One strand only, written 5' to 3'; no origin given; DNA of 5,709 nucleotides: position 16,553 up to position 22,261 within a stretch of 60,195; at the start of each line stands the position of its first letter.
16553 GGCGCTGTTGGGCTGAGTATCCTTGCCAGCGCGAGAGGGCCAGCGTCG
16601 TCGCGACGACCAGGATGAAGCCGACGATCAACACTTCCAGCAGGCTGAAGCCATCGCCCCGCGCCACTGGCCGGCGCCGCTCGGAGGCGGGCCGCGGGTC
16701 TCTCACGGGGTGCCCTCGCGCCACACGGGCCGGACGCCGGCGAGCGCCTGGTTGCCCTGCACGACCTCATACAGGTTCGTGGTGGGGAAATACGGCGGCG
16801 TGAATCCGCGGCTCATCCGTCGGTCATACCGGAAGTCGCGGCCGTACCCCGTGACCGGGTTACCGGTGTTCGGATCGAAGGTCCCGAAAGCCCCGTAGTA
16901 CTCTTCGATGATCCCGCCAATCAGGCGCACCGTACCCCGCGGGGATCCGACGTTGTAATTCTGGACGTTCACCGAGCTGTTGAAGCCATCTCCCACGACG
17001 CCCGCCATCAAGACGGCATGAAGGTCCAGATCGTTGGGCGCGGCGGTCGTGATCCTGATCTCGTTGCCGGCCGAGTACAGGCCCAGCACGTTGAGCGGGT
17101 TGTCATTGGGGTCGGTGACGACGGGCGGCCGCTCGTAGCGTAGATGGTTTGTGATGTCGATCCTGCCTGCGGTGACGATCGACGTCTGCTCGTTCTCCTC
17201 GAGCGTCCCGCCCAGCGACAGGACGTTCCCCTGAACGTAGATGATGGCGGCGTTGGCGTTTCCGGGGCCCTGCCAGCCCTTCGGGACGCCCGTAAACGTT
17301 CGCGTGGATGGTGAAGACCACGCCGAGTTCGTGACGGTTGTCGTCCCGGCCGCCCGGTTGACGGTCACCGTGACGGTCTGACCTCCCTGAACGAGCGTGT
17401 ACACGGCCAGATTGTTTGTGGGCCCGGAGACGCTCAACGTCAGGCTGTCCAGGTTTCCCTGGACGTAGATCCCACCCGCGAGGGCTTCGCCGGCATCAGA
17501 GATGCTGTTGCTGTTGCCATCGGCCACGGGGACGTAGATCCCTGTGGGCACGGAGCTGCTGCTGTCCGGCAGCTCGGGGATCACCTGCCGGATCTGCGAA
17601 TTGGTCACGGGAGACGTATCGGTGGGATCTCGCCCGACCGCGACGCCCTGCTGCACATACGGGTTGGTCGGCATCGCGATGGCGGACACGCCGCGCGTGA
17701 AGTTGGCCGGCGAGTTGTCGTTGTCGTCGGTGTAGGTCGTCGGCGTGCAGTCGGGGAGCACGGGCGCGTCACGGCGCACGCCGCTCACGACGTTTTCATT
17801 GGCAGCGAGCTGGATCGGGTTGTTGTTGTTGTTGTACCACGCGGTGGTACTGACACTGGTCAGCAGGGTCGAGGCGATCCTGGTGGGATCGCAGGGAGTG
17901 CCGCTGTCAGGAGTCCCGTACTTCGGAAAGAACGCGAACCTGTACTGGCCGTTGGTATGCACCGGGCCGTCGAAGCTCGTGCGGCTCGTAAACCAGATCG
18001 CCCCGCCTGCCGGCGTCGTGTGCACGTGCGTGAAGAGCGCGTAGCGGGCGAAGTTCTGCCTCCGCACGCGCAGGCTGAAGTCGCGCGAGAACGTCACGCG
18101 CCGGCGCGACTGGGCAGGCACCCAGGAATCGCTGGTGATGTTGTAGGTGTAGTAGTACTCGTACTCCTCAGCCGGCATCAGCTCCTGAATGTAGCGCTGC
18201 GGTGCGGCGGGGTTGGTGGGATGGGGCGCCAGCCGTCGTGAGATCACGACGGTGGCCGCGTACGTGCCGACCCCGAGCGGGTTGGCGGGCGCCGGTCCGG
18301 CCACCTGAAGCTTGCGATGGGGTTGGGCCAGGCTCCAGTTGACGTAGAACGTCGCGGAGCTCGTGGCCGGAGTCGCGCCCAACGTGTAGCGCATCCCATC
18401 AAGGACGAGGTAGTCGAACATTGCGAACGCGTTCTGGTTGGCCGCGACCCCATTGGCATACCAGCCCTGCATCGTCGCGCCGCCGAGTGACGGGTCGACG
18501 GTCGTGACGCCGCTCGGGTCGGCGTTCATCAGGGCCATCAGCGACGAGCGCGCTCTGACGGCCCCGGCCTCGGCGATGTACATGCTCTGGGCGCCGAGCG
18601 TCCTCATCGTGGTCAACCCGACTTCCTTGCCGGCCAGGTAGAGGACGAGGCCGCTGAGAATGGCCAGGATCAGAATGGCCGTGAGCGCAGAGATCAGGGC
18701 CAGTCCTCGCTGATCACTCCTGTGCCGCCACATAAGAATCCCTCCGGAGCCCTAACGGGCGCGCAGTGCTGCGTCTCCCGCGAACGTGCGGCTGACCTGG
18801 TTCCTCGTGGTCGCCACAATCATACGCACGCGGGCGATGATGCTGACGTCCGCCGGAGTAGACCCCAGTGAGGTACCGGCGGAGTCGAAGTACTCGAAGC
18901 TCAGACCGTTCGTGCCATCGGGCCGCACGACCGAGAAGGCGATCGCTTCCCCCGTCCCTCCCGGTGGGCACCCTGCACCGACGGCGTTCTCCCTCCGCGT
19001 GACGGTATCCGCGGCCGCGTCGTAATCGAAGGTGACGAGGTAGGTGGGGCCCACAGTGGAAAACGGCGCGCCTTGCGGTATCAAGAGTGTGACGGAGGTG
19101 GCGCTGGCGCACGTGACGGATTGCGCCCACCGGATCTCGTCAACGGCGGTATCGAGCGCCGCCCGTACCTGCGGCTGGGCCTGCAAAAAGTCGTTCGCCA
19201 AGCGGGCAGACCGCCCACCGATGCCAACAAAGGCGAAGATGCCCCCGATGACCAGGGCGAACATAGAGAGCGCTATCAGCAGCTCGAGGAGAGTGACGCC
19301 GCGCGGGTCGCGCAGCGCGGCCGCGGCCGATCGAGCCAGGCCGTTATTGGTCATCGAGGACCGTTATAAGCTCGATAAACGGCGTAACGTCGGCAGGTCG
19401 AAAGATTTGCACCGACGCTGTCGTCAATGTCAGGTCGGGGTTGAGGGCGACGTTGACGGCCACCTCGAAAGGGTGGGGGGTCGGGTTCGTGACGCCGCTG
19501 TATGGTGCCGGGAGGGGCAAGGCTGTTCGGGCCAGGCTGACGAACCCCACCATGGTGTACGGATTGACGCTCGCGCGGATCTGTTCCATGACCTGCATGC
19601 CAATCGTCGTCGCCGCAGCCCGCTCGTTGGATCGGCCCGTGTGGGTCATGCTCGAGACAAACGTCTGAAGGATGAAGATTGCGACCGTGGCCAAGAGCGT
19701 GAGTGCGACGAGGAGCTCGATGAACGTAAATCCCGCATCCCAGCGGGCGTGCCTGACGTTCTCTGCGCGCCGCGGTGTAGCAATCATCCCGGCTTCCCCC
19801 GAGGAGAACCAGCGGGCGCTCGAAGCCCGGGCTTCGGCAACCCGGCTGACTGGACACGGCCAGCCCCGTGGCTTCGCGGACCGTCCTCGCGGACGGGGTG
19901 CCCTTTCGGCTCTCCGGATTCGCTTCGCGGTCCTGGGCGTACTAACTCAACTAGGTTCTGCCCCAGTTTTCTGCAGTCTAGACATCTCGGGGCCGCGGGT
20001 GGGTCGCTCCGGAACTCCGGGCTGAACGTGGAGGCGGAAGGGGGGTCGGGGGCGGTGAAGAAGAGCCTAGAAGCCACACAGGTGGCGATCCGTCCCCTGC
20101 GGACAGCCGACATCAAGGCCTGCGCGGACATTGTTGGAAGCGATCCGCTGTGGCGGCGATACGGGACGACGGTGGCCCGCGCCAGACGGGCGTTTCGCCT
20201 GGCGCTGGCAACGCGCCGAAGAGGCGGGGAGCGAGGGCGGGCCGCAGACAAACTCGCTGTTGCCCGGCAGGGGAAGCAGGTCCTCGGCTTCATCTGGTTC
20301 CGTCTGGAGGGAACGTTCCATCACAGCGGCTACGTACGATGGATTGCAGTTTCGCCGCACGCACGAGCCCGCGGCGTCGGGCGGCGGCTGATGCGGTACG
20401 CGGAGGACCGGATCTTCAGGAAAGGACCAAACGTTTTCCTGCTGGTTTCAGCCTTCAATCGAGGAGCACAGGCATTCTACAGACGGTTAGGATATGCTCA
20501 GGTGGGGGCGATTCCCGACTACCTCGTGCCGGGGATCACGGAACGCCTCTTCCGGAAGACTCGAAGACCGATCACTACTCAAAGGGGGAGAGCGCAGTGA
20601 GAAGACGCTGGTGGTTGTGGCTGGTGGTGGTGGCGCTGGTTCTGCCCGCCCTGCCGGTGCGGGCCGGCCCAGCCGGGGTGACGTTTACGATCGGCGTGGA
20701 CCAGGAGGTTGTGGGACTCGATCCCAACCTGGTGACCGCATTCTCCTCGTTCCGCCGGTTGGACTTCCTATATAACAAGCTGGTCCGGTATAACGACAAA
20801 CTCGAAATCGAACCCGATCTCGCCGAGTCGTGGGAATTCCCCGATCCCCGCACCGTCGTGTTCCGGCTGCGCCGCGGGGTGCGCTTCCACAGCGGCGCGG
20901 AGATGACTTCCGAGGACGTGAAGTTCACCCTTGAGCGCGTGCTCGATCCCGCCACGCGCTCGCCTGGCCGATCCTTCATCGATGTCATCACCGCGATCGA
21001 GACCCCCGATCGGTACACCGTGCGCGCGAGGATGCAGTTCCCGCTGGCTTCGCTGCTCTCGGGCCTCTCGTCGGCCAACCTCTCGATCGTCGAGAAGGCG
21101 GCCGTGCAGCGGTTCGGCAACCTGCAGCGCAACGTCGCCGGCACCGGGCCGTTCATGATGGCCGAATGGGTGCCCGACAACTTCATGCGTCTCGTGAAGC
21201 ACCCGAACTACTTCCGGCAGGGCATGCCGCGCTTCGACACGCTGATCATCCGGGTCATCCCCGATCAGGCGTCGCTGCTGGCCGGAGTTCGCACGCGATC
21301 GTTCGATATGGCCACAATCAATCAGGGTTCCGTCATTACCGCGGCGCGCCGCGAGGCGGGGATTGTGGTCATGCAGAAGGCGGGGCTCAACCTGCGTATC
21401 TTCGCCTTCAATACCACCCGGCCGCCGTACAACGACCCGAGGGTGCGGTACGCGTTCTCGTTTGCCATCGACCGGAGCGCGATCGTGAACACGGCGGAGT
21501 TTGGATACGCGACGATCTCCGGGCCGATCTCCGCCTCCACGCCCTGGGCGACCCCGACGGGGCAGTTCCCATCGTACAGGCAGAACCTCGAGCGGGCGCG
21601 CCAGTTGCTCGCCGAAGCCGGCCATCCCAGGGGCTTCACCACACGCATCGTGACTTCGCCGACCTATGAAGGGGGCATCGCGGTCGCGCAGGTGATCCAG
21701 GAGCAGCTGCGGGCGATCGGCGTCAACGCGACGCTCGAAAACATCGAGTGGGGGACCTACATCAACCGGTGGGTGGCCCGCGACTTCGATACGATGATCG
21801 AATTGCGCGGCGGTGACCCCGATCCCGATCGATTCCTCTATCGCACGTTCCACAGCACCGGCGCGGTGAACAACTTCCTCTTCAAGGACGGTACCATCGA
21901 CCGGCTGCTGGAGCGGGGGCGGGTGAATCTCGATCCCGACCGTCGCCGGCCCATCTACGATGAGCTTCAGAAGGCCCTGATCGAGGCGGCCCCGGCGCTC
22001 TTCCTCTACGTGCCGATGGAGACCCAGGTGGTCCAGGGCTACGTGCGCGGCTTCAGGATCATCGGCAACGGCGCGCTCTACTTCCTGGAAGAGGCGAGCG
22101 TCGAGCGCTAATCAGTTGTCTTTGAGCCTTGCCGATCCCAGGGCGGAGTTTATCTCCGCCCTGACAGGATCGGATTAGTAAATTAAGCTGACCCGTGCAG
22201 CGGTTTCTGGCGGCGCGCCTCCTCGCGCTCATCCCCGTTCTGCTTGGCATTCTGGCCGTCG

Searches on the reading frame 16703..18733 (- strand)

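Call 59: search_protein_families(library=pfam, proteins=[window:16703-18733:-], max_evalue=0.00001)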
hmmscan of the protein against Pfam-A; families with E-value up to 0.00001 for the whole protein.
window:16703-18733:- (676 aa): 1 family
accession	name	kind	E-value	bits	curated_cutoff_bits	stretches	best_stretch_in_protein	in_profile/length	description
PF16241.10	DUF4900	-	8.5e-13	48.9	29.4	1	208-271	16-79/89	Domain of unknown function (DUF4900)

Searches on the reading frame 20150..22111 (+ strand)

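Call 59: search_protein_families(library=pfam, proteins=[window:20150-22111:+], max_evalue=0.00001)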
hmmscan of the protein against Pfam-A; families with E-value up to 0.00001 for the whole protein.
window:20150-22111:+ (653 aa): 1 family
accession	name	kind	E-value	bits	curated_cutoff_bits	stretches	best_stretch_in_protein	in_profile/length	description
PF00496.27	SBP_bac_5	-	1.7e-84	284.5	32.4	1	219-572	1-366/368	Bacterial extracellular solute-binding proteins, family 5 Middle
